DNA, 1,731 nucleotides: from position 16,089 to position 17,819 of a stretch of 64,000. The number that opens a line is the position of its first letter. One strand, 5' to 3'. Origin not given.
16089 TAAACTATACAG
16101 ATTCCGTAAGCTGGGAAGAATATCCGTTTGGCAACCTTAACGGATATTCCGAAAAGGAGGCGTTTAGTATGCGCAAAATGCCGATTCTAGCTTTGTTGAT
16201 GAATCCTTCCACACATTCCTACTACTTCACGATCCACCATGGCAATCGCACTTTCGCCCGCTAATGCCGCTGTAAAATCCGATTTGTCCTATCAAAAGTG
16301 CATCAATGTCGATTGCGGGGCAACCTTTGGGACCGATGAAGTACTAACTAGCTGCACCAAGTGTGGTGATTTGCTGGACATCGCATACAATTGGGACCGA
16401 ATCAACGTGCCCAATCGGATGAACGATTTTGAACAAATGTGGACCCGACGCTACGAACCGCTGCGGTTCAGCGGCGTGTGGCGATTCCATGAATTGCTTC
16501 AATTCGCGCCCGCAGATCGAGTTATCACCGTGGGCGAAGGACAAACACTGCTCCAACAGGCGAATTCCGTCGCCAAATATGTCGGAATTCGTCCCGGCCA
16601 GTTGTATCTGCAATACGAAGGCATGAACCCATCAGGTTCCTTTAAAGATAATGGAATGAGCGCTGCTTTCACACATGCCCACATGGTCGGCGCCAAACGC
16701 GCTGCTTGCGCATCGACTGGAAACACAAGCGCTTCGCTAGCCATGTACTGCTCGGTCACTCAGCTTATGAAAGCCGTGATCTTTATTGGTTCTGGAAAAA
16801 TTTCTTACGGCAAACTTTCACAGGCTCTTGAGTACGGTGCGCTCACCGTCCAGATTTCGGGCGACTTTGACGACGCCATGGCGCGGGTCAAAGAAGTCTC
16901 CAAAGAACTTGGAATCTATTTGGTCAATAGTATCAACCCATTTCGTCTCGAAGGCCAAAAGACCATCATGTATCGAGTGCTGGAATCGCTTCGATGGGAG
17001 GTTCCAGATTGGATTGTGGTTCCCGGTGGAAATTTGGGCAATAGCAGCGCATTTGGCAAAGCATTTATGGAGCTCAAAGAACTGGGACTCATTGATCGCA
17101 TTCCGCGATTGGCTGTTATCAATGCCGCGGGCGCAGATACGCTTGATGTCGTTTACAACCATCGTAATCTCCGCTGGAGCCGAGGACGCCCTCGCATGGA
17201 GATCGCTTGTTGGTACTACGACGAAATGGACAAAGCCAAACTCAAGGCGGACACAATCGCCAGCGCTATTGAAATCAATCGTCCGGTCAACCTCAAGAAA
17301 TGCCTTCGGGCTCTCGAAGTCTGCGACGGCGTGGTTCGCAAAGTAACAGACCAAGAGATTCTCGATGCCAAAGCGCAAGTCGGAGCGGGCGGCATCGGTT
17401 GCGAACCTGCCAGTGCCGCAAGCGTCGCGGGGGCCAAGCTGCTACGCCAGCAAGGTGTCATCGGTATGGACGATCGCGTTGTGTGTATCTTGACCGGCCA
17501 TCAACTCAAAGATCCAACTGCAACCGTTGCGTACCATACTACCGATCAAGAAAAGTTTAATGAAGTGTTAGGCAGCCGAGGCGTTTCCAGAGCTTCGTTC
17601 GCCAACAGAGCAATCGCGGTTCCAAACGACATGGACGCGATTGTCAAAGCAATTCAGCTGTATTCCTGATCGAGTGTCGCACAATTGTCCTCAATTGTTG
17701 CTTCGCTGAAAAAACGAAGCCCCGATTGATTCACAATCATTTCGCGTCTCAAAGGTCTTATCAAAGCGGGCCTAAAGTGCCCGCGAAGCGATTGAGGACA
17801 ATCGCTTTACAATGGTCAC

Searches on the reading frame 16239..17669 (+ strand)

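Call 86: search_protein_families(library=pfam, proteins=[window:16239-17669:+], max_evalue=0.00001)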
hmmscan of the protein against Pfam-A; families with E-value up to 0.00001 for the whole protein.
window:16239-17669:+ (476 aa): 1 family
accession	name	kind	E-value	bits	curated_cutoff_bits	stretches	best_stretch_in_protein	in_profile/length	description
PF00291.31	PALP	-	8.1e-52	176.8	35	1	96-420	1-295/295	Pyridoxal-phosphate dependent enzyme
